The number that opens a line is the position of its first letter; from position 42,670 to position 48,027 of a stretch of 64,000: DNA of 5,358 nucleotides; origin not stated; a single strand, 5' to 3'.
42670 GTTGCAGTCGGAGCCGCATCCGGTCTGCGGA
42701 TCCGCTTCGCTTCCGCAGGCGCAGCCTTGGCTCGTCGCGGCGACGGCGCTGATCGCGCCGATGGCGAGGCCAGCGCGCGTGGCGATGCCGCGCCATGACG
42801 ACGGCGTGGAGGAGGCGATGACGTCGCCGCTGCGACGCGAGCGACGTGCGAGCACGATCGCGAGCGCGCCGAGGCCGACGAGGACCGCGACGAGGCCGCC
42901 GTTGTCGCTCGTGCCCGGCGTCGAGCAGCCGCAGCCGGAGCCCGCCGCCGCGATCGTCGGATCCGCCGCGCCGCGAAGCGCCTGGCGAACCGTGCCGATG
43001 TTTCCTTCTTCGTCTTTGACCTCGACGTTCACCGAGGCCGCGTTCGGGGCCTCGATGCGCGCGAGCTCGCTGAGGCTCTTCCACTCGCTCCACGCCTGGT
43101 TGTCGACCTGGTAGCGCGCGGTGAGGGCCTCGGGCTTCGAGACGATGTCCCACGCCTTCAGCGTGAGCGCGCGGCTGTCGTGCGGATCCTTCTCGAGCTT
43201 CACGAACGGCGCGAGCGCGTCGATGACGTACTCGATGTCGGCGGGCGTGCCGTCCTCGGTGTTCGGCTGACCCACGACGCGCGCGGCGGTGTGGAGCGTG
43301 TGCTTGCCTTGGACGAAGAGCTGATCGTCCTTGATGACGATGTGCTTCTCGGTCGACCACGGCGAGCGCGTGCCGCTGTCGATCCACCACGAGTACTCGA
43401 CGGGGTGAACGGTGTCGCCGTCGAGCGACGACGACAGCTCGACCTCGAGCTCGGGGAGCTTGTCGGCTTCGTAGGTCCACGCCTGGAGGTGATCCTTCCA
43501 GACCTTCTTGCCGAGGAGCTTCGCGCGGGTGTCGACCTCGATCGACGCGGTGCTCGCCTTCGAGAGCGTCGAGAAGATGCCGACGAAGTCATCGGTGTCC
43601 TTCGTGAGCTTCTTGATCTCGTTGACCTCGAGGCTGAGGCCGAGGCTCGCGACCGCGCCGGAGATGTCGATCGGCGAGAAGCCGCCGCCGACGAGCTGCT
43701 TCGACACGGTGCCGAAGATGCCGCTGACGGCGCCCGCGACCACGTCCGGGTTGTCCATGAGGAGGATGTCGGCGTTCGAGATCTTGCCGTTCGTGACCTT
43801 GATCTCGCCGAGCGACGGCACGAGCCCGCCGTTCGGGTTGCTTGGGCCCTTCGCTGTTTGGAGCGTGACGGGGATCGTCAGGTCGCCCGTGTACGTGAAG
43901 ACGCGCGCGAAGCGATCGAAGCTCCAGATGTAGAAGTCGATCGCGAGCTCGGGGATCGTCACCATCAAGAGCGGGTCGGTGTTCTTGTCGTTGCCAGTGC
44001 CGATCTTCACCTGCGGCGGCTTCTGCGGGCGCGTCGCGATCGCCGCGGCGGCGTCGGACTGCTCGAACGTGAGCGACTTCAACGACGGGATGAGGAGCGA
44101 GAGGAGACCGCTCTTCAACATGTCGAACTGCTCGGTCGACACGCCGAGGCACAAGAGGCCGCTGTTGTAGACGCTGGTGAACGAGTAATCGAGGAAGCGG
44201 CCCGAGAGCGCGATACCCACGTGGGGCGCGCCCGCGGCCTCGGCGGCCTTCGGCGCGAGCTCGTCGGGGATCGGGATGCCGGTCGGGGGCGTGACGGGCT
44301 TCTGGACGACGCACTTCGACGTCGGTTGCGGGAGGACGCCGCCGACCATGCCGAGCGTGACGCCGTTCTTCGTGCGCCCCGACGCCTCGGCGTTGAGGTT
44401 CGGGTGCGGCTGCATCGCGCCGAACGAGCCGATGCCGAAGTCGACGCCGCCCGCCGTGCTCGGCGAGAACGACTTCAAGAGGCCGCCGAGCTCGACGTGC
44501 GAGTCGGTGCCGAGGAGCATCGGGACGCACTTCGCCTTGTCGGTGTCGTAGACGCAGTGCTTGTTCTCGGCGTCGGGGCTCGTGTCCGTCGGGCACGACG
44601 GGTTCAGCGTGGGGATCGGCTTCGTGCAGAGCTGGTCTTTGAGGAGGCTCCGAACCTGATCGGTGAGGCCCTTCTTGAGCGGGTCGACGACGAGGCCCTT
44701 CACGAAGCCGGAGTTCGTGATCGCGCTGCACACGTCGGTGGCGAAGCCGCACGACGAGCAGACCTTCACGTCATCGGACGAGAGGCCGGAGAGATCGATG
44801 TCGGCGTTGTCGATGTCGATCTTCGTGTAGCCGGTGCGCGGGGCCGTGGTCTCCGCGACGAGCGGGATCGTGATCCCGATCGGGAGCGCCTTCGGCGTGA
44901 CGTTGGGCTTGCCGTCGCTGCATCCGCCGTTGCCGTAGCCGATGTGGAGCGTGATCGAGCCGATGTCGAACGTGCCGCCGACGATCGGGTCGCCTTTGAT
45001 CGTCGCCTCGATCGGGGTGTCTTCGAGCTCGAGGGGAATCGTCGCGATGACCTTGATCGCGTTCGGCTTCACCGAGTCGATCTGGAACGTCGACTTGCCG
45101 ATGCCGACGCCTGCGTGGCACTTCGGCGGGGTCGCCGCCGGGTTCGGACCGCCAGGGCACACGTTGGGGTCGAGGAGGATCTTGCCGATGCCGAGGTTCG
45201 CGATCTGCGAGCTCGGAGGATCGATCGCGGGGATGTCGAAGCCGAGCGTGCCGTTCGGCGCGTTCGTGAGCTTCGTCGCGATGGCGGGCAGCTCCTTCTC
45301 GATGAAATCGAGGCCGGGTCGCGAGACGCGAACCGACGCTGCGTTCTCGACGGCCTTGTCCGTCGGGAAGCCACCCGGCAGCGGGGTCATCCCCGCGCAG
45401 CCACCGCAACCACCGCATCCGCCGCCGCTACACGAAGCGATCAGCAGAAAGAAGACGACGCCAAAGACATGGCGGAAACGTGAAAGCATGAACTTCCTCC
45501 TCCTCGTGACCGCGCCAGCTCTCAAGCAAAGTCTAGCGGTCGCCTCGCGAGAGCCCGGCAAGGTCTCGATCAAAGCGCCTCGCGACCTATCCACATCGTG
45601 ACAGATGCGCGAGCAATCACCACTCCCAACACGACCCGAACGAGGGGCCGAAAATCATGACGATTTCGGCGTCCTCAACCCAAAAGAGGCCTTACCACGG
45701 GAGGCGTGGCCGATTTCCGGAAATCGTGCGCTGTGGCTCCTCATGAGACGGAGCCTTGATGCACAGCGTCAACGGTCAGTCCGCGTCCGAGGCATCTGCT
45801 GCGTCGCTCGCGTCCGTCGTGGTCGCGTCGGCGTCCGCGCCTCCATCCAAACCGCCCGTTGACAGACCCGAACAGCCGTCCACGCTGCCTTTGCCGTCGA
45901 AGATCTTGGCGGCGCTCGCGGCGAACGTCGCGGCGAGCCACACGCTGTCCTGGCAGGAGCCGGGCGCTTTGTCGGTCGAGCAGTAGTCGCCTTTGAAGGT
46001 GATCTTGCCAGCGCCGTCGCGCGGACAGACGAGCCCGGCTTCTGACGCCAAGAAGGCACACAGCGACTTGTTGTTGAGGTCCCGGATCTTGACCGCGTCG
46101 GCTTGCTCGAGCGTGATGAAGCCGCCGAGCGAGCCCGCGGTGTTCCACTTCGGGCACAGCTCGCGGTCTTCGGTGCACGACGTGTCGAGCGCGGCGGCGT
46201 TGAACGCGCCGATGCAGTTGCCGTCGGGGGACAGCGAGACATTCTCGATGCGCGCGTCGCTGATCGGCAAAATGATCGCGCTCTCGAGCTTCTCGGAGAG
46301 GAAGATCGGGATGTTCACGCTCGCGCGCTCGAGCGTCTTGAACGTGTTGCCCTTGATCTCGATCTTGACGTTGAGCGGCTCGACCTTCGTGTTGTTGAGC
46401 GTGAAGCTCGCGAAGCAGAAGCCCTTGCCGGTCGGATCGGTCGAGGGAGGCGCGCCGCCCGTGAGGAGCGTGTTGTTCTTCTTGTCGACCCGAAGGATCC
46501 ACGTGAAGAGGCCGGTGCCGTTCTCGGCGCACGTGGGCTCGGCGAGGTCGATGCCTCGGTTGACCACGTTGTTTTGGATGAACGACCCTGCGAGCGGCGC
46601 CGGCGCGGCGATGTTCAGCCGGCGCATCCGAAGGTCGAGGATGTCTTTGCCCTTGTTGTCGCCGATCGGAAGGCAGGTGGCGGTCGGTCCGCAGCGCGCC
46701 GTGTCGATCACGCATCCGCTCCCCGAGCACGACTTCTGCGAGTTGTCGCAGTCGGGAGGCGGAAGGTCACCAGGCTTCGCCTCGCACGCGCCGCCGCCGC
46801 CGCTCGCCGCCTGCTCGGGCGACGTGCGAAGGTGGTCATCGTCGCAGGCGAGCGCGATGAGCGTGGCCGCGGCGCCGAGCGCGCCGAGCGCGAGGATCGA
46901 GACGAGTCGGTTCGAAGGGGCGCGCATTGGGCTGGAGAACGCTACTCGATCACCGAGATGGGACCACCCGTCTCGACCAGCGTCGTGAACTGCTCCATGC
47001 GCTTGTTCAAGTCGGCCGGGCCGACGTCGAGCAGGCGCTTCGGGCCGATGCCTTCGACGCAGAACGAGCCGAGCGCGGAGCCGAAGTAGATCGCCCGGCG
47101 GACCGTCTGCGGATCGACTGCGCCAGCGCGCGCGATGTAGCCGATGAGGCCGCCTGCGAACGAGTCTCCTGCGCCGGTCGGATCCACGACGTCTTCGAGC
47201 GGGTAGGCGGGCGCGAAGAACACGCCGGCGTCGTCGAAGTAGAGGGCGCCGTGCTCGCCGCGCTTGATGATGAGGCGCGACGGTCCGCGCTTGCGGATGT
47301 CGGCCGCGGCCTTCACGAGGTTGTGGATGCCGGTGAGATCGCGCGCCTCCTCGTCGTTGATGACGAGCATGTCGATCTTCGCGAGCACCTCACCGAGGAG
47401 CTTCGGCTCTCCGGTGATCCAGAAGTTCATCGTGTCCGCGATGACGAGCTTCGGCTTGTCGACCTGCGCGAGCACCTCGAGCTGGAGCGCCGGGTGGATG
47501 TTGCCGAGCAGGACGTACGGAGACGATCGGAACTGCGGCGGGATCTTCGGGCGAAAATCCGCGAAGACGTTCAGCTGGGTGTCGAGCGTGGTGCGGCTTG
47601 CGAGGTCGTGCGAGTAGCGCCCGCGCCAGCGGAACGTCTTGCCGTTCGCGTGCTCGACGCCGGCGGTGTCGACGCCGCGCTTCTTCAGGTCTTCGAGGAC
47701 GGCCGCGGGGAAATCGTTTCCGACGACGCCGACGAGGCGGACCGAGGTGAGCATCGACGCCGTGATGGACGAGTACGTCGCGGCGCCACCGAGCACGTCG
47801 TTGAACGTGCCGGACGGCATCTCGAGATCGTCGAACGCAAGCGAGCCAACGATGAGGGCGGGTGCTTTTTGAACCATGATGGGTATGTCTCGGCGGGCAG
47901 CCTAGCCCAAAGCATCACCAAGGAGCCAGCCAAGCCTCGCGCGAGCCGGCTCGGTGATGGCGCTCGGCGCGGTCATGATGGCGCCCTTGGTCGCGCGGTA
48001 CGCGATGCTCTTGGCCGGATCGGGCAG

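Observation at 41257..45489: Single 1445-aa ORF with an internal MYXO-CTERM sorting motif immediately followed by a new lipoprotein signal peptide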

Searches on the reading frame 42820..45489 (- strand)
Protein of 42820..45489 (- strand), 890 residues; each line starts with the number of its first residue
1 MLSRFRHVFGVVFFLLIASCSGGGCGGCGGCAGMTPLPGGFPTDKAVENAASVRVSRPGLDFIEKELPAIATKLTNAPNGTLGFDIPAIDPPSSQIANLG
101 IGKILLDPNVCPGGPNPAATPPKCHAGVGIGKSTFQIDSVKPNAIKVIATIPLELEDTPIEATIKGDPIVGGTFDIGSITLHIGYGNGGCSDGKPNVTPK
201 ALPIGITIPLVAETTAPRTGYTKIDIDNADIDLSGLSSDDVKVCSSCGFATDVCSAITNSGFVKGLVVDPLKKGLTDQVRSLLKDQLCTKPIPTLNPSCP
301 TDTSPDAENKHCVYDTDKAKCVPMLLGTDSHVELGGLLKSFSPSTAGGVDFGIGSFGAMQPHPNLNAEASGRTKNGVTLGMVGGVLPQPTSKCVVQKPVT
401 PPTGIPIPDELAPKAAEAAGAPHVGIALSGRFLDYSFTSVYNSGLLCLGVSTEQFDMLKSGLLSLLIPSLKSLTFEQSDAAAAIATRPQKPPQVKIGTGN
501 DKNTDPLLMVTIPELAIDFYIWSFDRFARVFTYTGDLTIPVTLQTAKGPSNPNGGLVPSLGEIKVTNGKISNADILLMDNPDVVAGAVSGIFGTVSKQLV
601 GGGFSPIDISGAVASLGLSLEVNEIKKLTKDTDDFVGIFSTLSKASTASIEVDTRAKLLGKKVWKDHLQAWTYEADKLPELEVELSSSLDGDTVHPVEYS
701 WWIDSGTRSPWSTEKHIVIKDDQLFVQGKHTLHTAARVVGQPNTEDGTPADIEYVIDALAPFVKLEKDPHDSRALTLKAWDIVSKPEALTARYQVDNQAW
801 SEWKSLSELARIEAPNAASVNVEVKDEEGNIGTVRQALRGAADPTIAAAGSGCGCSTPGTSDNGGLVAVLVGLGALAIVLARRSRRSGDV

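Call 36: predict_structure(alignment_id=A2)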
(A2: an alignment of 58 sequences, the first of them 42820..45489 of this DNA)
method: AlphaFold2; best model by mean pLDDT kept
length: 890 residues; sequences in the alignment: 58
mean_pLDDT: 78.0   pTM: 0.72
mean pLDDT of the five models: 78.0, 77.7, 74.9, 74.8, 72.9
residues with pLDDT >= 90: 173; 70-90: 509; 50-70: 145; < 50: 63
segments of 3 or more residues with pLDDT < 50: 1-32, 841-868
pLDDT, mean of each block of 10 residues (from residue 1): 27 34 31 59 87 93 87 74 83 74 79 84 84 84 86 87 78 76 86 85 88 83 84 83 72 64 78 80 79 75 85 87 78 68 71 87 88 89 88 86 94 92 93 91 81 61 59 59 81 90 90 87 78 87 81 77 82 66 66 67 64 74 91 94 74 93 82 80 93 88 87 93 83 92 87 88 81 81 85 90 89 80 89 76 43 35 43 61 52
secondary structure, 60 per line:
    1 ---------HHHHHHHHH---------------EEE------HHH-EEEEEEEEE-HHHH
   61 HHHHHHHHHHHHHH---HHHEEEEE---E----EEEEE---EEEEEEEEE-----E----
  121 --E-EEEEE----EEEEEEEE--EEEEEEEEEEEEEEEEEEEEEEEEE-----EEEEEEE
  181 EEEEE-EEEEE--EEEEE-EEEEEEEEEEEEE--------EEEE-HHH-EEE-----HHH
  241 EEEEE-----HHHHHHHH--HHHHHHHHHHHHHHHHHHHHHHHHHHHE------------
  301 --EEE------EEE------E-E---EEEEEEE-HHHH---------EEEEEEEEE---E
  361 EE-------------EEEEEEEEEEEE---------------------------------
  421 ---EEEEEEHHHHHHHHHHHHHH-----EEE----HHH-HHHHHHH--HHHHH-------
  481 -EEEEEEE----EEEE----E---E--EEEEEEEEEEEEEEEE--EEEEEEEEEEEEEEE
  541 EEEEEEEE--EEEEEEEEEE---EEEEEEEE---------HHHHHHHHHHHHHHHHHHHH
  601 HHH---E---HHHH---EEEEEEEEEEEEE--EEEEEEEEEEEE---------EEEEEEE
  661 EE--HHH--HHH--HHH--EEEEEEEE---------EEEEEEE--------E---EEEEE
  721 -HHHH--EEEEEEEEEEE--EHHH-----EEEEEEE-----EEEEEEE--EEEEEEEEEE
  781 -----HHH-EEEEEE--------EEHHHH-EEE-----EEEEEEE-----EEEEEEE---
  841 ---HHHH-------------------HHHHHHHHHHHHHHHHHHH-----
elements in order (helices of 4 or more, strands of 3 or more residues): H10-18 E34-36 E47-55 H57-74 E81-85 E94-98 E102-110 E125-129 E134-141 E144-168 E174-185 E187-191 E194-198 E200-212 E221-224 E230-232 E241-245 H251-258 H261-287 E303-305 E312-314 E327-333 H335-338 E348-356 E360-362 E376-387 E424-429 H430-443 E449-451 H460-466 H469-473 E482-488 E493-496 E508-523 E526-548 E551-560 E564-571 H581-603 H611-614 E618-630 E633-644 E654-662 E680-687 E697-703 E716-720 H722-725 E728-738 E750-756 E762-768 E771-780 E790-795 H806-809 E811-813 E819-825 E831-837 H844-847 H867-885

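Call 45: find_related_loci(query=A2, collection=genome_contigs, flank=6000)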
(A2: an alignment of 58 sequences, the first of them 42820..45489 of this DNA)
Query A2 (890 aa) in genome_contigs; peptide patterns used: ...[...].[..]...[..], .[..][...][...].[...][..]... (x = any residue, [..] = any of these).
342 stretches matched a pattern; 163 encode a relative of the query (tblastn E <= 1e-3); the best 80 are kept; 80 distinct loci.
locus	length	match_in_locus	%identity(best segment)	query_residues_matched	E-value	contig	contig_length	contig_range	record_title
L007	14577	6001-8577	75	1-862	0e+0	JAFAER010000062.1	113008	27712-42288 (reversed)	MAG: Proteobacteria bacterium isolate OH_SBlB_141 k127_1303068, whole genome shotgun sequence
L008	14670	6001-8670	69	1-889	0e+0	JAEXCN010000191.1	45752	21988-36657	MAG: Proteobacteria bacterium isolate OH_HBB_116 k127_807680, whole genome shotgun sequence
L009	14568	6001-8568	68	1-859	0e+0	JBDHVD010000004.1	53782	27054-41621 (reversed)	MAG: Labilithrix sp. isolate AS-MESO-3CA.217 NODE_2410_length_53782_cov_3.780654, whole genome shotgun sequence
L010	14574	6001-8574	66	1-859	0e+0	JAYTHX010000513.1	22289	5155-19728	MAG: Polyangiaceae bacterium isolate GFS_2591 GFS_2591_512, whole genome shotgun sequence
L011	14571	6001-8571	66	1-880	0e+0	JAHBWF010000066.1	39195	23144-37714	MAG: Labilithrix sp. isolate ACE_MYX10 MYX10_66, whole genome shotgun sequence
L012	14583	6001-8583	65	1-860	0e+0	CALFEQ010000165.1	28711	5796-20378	MAG TPA_asm: uncultured Myxococcales bacterium isolate SRR5251193_bin.130_CONCOCT_v1.1_MAG genome assembly, contig: ERZ7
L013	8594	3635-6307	64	1-887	0e+0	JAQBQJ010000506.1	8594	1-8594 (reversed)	MAG: Labilithrix sp. isolate RYN_370 scaffold_4401931, whole genome shotgun sequence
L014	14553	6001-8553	66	1-862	0e+0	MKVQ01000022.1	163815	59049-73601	MAG: Myxococcales bacterium 68-20 scnpilot_expt_750_bf_scaffold_205, whole genome shotgun sequence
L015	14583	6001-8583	64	1-861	0e+0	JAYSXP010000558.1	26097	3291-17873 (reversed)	MAG: Polyangiaceae bacterium isolate GFS_13241 GFS_13241_557, whole genome shotgun sequence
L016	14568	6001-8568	67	1-861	0e+0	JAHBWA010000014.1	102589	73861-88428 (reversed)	MAG: Labilithrix sp. isolate ACE_MYX5 MYX5_14, whole genome shotgun sequence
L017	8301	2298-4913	59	1-865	0e+0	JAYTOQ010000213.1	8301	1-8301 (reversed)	MAG: Polyangiaceae bacterium isolate GFS_4138 GFS_4138_212, whole genome shotgun sequence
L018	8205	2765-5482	58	1-889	0e+0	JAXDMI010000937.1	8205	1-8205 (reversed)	MAG: Myxococcales bacterium isolate BP_638 scaffold_1197216, whole genome shotgun sequence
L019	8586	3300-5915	59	1-865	0e+0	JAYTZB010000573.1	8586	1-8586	MAG: Polyangiaceae bacterium isolate GFS_6217 GFS_6217_572, whole genome shotgun sequence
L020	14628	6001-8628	61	1-887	0e+0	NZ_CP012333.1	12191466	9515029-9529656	Labilithrix luteola strain DSM 27648 chromosome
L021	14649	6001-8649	58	1-883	0e+0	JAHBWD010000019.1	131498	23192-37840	MAG: Labilithrix sp. isolate ACE_MYX8 MYX8_19, whole genome shotgun sequence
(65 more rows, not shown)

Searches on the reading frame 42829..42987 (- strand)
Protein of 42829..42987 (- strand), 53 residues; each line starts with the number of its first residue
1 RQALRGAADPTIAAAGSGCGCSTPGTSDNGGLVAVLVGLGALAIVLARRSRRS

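Call 32: search_protein_families(library=ncbifam, alignment_id=A3, max_evalue=0.01)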
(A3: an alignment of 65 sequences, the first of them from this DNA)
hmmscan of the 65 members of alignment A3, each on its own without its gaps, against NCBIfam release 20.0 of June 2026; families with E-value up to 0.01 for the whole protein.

A. member 1, seq(53 aa): 1 family
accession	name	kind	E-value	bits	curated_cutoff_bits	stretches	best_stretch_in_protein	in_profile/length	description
TIGR03901.2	MYXO-CTERM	domain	3.8e-08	33.6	20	1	16-52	1-34/34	MYXO-CTERM sorting domain-containing protein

B. families by the number of members that match (of 65 scanned): 11 families
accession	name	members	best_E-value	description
TIGR03901.2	MYXO-CTERM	55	1.6e-08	MYXO-CTERM sorting domain-containing protein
NF033846.1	Rumino_NPXTG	4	0.00053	NPXTG-anchored protein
NF040681.2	GPS-CTERM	4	0.0043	GPS-CTERM domain-containing protein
TIGR01167.1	LPXTG_anchor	3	0.0037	LPXTG cell wall anchor domain-containing protein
NF033465.3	PTPA-CTERM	3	0.0049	PTPA-CTERM sorting domain-containing protein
NF058582.1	Microco_LAVTG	3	0.0052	LAVTG motif-containing sortase-dependent surface protein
NF033191.4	JDVT-CTERM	2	0.00021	JDVT-CTERM domain-containing protein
TIGR03382.1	GC_trans_RRR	2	0.00075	MYXO-CTERM sorting domain-containing protein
NF051874.1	PVV_CTERM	2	0.0017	PVV-CTERM domain-containing choice-of-anchor G protein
NF041936.1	MXAN_0125_fam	1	0.0053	MXAN_0125 family MYXO-CTERM protein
NF045638.1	Mrt_dep_phytase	1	0.0075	myxosortase-dependent phytase-like phosphatase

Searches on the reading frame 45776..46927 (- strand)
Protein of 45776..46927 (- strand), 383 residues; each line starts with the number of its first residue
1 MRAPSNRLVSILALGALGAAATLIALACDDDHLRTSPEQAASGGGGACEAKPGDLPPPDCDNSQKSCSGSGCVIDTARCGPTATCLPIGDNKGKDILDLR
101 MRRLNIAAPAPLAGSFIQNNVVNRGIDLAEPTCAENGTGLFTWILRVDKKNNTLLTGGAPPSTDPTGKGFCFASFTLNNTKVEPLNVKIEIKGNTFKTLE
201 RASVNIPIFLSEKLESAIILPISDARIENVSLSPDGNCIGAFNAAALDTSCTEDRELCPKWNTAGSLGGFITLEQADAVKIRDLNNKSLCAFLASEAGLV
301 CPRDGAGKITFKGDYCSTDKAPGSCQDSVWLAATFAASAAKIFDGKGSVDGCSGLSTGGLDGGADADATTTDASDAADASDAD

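Call 26: search_protein_families(library=pfam, proteins=[window:45776-46927:-], max_evalue=0.01)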
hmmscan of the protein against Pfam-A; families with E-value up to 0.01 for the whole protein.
window:45776-46927:- (383 aa): 0 families

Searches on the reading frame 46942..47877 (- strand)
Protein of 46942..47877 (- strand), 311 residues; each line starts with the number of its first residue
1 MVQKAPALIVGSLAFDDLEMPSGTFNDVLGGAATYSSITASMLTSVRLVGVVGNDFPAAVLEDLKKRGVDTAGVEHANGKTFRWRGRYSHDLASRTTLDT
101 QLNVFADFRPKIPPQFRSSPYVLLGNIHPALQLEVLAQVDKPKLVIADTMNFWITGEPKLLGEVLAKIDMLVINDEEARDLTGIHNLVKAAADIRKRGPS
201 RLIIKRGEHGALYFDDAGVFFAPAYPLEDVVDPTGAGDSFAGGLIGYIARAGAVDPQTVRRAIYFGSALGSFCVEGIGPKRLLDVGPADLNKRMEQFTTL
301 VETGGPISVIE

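Call 26: search_protein_families(library=pfam, proteins=[window:46942-47877:-], max_evalue=0.01)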
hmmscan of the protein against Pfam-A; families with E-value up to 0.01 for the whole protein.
window:46942-47877:- (311 aa): 1 family
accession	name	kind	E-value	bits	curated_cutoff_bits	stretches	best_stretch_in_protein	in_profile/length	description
PF00294.29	PfkB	-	6.3e-31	108.3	25.8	1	21-279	27-295/302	pfkB family carbohydrate kinase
